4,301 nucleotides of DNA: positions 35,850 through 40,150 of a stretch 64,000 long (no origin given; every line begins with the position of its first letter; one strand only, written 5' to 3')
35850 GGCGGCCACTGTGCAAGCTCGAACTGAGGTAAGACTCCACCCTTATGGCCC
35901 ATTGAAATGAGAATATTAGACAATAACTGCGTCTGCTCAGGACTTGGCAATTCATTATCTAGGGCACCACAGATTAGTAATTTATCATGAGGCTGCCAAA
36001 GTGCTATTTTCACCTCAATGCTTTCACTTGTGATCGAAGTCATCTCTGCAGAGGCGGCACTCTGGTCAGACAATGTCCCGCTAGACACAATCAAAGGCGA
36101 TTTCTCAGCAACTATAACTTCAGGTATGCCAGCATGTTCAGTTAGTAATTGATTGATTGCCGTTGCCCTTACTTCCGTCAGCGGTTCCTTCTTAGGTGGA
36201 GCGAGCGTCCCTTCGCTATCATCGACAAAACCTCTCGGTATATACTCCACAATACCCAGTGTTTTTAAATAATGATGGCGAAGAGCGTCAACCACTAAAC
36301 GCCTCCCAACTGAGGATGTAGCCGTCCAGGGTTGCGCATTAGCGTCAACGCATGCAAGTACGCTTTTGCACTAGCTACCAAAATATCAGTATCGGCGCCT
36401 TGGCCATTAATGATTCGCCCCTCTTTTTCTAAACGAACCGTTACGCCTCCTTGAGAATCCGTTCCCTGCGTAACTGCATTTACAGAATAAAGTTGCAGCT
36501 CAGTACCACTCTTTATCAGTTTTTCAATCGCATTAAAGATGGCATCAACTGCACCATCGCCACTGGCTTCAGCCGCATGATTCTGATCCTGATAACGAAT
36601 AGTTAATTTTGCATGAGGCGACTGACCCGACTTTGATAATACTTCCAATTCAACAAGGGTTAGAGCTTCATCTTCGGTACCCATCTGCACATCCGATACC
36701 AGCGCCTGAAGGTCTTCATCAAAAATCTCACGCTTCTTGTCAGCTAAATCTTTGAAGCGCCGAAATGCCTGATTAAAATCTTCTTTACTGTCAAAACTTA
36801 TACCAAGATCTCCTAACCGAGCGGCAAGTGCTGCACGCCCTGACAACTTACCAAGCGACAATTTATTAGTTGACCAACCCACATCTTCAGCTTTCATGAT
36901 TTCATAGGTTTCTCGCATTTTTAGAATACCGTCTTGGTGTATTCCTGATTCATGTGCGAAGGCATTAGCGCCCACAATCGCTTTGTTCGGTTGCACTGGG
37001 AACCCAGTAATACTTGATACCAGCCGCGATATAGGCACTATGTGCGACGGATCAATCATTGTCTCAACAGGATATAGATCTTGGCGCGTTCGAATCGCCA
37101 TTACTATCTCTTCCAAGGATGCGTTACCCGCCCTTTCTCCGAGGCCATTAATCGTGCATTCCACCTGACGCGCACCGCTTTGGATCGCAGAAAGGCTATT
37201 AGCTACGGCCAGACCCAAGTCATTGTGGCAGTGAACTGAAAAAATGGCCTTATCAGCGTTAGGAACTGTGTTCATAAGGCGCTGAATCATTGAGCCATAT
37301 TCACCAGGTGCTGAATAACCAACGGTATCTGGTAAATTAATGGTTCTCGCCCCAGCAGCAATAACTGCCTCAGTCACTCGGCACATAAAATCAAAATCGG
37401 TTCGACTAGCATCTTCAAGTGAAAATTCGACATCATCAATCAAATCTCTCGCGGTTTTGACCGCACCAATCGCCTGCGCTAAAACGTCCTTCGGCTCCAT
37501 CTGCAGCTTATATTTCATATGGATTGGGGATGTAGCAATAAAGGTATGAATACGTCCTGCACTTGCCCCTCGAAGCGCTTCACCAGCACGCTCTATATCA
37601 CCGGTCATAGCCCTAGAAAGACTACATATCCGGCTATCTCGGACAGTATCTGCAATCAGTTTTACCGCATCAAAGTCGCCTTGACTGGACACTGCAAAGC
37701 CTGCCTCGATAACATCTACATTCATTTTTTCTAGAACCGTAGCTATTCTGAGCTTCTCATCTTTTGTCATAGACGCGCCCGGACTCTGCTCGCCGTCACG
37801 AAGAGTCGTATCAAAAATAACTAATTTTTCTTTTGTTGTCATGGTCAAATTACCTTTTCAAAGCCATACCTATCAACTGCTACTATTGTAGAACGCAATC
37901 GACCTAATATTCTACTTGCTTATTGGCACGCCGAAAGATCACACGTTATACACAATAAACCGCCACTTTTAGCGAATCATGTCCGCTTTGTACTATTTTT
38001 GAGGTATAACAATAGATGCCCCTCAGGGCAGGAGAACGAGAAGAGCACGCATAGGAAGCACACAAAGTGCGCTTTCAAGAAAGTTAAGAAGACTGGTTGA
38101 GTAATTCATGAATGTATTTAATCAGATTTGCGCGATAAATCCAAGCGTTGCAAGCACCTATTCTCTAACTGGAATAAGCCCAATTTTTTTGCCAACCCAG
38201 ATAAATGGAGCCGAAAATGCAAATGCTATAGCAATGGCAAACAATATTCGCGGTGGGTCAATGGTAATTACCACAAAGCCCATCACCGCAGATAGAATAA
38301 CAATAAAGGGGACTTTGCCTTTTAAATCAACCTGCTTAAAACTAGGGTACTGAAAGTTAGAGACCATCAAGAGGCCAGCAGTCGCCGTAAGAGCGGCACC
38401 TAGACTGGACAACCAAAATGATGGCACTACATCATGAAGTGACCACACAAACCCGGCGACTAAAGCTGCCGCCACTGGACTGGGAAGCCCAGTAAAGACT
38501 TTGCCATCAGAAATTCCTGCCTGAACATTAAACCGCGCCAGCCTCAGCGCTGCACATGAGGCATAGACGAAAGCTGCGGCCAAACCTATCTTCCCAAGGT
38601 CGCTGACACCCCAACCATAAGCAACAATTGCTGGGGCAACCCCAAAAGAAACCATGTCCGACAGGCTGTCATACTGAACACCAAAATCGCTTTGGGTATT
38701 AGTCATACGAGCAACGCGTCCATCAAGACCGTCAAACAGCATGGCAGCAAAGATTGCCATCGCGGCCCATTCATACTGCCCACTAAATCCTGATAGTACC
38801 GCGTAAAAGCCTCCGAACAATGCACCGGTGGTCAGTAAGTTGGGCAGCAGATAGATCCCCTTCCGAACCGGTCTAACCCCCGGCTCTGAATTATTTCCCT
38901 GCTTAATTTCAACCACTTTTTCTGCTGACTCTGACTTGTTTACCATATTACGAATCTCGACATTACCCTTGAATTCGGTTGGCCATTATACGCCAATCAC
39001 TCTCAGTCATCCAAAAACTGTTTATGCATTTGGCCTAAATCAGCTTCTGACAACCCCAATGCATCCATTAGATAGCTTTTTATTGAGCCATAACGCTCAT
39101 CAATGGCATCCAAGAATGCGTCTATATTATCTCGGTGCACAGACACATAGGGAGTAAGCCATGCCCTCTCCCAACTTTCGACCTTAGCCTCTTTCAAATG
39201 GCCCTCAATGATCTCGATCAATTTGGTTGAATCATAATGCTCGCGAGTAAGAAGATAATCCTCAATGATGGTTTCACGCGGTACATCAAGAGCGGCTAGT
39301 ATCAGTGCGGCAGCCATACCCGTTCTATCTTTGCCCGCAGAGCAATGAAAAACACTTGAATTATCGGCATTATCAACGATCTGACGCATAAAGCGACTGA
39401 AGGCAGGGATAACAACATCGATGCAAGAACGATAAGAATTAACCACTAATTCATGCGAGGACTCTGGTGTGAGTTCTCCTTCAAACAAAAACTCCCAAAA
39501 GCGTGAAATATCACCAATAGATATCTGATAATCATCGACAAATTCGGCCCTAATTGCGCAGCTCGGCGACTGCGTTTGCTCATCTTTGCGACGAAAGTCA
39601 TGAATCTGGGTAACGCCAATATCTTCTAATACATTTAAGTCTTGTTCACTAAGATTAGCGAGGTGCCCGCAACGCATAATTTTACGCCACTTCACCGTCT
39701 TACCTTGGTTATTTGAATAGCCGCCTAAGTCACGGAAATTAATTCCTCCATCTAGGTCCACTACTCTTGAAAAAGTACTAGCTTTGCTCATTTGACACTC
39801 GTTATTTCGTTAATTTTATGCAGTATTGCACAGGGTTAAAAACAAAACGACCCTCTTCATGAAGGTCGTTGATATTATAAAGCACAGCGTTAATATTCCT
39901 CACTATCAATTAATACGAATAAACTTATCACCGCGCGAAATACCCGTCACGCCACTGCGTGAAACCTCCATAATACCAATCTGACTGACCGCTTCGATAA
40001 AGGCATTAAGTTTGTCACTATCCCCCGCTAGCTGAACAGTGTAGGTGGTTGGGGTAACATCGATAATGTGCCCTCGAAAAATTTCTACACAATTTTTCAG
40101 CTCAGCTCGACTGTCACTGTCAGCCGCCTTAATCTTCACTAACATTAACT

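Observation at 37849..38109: Leucine-rich leader peptide upstream of leuA with no intrinsic terminator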

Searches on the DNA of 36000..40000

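Call 5: search_rna_families(source=window, start=36000, end=40000, threshold=evalue, max_evalue=10)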
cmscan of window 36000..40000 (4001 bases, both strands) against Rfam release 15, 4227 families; matches with E-value up to 10: 6.
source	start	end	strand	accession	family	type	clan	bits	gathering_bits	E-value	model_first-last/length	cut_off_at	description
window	36094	36179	-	RF01710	Lacto-usp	Gene; sRNA;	-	24.3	50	1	1-90/90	no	Lacto-usp RNA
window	39840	39919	-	RF02713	MCS4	Gene; sRNA;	-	23.7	56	3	1-123/123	no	Mycoplasma sRNA MCS4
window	36492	36555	-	RF00266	snoZ17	Gene; snRNA; snoRNA; CD-box;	CL00053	20.3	44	3.1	1-71/71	no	Small nucleolar RNA Z17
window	39782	39868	-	RF01291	SNORD97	Gene; snRNA; snoRNA; CD-box;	-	19.4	45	5.7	35-122/142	no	Small nucleolar RNA SNORD97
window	37040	37160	-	RF02175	SMAD5-AS1_3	Gene; lncRNA;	-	15.9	60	2.7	1-125/125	no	SMAD5 antisense RNA 1 conserved region 3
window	39719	39783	-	RF00612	SNORD75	Gene; snRNA; snoRNA; CD-box;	-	14.3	50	9.4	1-62/62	no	Small nucleolar RNA SNORD75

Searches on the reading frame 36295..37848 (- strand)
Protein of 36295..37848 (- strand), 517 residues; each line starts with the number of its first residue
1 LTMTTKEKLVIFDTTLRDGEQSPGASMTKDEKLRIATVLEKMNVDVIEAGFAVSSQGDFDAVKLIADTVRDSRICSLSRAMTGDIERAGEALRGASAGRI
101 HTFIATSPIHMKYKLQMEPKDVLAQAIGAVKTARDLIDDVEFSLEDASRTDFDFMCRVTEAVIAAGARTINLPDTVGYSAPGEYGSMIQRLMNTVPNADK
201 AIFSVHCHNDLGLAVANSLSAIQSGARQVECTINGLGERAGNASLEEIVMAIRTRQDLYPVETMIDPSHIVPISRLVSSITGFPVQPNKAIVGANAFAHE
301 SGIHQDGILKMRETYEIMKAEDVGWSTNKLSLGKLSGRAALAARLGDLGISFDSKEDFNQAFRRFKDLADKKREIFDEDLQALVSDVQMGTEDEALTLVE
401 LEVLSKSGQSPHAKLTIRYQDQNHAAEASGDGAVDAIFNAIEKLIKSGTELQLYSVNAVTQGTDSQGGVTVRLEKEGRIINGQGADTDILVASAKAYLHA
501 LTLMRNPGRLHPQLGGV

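Call 69: search_protein_families(library=pfam, proteins=[window:36295-37848:-])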
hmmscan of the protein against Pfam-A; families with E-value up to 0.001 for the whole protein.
window:36295-37848:- (517 aa): 3 families
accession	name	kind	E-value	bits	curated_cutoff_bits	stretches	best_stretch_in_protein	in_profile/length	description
PF00682.25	HMGL-like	-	4.4e-95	318.4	29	1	9-277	2-260/260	HMGL-like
PF08502.15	LeuA_dimer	-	1.3e-35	122.6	24.9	1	374-502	1-128/131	LeuA allosteric (dimerisation) domain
PF22617.1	HCS_D2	-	6.2e-27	94.3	27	1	291-372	1-81/82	Homocitrate synthase post-HMGL domain-like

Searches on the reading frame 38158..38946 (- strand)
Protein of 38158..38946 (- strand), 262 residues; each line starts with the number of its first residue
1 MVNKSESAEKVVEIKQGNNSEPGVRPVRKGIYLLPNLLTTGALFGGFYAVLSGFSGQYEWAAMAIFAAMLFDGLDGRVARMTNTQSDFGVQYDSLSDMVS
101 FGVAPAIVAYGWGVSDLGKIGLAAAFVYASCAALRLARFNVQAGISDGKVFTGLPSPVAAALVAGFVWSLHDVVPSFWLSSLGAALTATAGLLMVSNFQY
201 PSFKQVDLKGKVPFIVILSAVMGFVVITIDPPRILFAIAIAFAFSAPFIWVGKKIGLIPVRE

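Call 69: search_protein_families(library=pfam, proteins=[window:38158-38946:-])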
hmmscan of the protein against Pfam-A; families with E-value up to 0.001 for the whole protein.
window:38158-38946:- (262 aa): 1 family
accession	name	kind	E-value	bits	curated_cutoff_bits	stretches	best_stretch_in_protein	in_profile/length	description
PF01066.26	CDP-OH_P_transf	-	1.5e-21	77.8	22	1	33-186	2-149/152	CDP-alcohol phosphatidyltransferase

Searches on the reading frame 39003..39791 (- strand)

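Call 69: search_protein_families(library=pfam, proteins=[window:39003-39791:-])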
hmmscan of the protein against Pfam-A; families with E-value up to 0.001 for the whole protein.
window:39003-39791:- (262 aa): 2 families
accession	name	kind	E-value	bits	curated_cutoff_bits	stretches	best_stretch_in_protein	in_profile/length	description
PF13350.11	Y_phosphatase3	-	1.4e-64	218.8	22.2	1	12-260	2-239/240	Tyrosine phosphatase family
PF22784.1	PTP-SAK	-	0.00066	20.2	27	0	114-171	59-115/153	Swiss Army Knife protein, DSP-PTPase phosphatase domain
